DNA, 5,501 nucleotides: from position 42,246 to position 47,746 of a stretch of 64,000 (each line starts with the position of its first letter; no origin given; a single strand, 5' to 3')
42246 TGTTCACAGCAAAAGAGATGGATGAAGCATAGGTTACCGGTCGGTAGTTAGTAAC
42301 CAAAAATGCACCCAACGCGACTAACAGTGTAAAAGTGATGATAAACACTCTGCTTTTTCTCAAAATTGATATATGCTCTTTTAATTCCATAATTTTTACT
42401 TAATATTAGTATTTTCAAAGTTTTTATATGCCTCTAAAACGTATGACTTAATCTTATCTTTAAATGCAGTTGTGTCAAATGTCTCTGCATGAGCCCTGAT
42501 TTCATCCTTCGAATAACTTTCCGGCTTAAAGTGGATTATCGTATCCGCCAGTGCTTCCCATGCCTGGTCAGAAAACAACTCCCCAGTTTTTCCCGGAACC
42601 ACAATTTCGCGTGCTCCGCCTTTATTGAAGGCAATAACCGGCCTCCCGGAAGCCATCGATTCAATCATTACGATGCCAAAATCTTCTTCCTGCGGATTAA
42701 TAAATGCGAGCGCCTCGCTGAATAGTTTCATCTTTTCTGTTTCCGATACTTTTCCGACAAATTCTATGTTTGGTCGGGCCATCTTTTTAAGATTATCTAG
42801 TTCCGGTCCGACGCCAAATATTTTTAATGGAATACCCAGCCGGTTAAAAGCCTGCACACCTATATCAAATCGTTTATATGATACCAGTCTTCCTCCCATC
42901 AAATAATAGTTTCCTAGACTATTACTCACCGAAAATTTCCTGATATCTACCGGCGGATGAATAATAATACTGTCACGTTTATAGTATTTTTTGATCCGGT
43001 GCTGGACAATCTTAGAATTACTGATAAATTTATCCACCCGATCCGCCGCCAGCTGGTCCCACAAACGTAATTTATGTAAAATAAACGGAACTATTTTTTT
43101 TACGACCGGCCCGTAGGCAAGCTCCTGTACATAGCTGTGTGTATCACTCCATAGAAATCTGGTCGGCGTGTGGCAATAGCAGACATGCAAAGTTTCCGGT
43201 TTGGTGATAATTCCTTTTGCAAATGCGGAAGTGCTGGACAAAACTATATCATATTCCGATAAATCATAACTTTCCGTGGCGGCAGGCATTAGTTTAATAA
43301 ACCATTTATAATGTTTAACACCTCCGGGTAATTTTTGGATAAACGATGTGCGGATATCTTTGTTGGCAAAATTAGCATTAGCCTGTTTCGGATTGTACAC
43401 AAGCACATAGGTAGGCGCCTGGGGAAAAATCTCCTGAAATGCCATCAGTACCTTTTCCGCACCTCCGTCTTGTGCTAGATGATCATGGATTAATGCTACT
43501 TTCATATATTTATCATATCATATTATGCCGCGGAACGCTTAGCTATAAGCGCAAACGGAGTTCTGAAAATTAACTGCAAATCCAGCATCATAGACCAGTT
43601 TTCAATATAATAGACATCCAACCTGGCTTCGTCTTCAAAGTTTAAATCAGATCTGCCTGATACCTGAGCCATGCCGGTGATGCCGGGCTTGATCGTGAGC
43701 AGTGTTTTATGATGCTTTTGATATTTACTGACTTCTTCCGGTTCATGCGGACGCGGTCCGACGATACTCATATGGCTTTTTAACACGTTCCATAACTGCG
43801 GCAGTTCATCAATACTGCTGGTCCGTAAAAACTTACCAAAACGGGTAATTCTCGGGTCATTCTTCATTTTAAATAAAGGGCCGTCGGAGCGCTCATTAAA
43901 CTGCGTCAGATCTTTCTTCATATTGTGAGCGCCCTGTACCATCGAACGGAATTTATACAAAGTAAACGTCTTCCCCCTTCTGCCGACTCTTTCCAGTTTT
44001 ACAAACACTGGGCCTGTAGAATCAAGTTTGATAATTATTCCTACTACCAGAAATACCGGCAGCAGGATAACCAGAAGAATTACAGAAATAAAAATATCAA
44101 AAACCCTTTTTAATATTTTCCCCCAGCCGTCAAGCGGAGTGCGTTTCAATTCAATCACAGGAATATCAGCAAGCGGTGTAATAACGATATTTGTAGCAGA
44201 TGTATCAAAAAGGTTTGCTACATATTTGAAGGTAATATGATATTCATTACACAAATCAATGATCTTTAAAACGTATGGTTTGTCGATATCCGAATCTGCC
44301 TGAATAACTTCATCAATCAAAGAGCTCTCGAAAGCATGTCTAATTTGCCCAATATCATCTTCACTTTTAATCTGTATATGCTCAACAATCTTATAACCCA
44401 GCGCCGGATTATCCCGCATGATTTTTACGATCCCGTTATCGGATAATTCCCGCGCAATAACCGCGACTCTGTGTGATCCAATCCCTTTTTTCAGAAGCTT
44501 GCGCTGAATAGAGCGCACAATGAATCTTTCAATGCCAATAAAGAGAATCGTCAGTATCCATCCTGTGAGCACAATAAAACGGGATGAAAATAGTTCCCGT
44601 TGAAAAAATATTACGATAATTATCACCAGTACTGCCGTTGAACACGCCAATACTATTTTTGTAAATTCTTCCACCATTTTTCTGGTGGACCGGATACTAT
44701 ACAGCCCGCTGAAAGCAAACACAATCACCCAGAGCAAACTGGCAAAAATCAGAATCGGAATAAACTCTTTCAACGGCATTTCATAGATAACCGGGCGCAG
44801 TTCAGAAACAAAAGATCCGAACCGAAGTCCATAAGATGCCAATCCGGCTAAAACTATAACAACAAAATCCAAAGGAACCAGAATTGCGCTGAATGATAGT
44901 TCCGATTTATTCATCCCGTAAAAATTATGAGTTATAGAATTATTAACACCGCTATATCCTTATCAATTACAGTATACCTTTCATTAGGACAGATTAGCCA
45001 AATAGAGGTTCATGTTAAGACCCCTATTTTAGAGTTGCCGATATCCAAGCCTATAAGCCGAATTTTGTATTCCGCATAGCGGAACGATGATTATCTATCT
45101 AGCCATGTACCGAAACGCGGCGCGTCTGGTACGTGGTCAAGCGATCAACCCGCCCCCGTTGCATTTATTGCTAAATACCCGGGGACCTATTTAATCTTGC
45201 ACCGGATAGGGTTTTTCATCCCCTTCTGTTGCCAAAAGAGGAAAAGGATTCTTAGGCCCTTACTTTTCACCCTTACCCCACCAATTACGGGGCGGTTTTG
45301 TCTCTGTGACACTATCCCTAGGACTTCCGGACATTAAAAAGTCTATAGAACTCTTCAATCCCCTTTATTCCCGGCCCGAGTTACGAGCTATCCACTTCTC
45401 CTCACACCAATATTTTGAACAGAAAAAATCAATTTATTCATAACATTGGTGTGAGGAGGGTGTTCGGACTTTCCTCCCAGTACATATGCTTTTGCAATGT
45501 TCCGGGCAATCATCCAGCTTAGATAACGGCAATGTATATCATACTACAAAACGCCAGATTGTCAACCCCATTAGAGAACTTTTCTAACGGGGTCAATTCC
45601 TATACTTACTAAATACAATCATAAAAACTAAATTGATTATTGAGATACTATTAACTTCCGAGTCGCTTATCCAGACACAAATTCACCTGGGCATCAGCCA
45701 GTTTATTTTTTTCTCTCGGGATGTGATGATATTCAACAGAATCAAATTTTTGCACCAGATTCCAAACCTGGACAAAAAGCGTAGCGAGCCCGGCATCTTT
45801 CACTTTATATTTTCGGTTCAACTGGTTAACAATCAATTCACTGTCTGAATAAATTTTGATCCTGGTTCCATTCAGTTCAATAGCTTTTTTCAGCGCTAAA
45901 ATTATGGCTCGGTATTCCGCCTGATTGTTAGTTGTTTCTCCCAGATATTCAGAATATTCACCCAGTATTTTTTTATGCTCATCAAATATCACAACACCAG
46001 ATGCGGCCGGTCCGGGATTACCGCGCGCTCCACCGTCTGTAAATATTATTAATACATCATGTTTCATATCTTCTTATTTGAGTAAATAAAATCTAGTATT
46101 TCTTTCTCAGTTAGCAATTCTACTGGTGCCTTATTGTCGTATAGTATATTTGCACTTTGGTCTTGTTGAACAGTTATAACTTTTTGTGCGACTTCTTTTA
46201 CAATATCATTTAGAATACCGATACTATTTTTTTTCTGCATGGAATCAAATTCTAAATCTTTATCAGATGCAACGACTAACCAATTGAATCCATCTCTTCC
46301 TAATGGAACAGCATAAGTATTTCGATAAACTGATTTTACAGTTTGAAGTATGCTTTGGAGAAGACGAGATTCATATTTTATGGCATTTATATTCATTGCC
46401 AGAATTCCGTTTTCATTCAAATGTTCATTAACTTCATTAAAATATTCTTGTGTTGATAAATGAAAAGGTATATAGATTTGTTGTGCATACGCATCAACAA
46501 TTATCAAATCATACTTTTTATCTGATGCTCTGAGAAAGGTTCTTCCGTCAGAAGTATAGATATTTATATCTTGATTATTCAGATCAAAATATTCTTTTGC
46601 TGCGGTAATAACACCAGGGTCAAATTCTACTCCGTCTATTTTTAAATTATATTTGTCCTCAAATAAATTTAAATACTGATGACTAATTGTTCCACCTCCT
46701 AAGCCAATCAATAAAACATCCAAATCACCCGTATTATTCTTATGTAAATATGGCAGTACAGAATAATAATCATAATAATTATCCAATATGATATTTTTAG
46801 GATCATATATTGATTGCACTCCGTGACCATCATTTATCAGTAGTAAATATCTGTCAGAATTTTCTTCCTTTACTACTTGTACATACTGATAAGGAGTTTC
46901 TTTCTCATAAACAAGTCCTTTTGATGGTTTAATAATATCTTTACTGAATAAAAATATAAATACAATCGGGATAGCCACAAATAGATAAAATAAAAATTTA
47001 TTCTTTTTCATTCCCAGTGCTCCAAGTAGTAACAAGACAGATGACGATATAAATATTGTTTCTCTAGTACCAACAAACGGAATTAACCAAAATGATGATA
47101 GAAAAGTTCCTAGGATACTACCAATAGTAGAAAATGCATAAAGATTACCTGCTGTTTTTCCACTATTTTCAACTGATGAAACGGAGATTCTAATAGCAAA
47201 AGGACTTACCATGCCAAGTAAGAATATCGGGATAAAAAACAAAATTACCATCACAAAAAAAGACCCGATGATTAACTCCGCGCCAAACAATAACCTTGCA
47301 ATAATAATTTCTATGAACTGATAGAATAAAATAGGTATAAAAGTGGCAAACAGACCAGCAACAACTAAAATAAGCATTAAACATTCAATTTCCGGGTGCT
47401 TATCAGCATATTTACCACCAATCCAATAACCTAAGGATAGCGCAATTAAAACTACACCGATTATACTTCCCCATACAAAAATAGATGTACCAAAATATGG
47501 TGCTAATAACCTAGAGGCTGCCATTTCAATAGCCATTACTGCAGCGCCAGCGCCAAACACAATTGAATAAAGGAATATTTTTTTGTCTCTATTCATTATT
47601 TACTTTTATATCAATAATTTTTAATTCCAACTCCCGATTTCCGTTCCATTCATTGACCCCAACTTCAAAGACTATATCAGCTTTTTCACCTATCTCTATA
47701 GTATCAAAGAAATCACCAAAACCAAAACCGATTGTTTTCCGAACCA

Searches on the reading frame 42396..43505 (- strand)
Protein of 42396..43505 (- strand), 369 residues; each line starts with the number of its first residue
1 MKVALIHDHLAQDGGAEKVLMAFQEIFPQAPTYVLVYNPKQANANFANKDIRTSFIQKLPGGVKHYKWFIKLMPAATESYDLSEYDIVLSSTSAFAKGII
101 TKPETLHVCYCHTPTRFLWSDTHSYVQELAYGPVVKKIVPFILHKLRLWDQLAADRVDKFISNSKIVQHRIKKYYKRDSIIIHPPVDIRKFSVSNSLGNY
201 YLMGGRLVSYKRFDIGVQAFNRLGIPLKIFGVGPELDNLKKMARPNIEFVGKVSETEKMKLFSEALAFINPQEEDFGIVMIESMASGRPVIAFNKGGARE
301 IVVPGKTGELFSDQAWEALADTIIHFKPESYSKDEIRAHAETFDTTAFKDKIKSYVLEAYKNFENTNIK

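Call 87: search_protein_families(library=pfam, proteins=[window:42396-43505:-], max_evalue=0.0001)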
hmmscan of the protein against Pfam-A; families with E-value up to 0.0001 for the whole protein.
window:42396-43505:- (369 aa): 3 families
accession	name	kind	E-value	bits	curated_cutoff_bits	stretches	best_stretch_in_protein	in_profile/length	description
PF00534.26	Glycos_transf_1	-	4.9e-25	88.5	26.4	1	189-327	6-156/172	Glycosyl transferases group 1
PF13692.12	Glyco_trans_1_4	-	2.9e-20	73.4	27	1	202-325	5-138/142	Glycosyl transferases group 1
PF13439.12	Glyco_transf_4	-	3.4e-06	27.6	28.5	1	14-188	2-168/170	Glycosyltransferase Family 4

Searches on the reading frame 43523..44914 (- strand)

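Call 87: search_protein_families(library=pfam, proteins=[window:43523-44914:-], max_evalue=0.0001)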
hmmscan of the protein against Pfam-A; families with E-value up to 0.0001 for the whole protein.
window:43523-44914:- (463 aa): 2 families
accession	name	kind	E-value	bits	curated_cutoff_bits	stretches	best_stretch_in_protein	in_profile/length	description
PF02397.22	Bac_transf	-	7.8e-68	228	27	1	269-457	1-178/179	Bacterial sugar transferase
PF13727.12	CoA_binding_3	-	9.7e-10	39.2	25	1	69-180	3-110/175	CoA-binding domain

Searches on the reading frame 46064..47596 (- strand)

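Call 87: search_protein_families(library=pfam, proteins=[window:46064-47596:-], max_evalue=0.0001)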
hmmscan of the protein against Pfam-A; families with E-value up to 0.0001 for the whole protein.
window:46064-47596:- (510 aa): 2 families
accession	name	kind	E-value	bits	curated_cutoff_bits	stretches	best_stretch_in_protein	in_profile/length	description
PF01564.23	Spermine_synth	-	1.5e-13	51.2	22.9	1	293-427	21-156/186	Spermine/spermidine synthase domain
PF05175.20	MTS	-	3.9e-05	23.8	23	1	293-426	34-163/170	Methyltransferase small domain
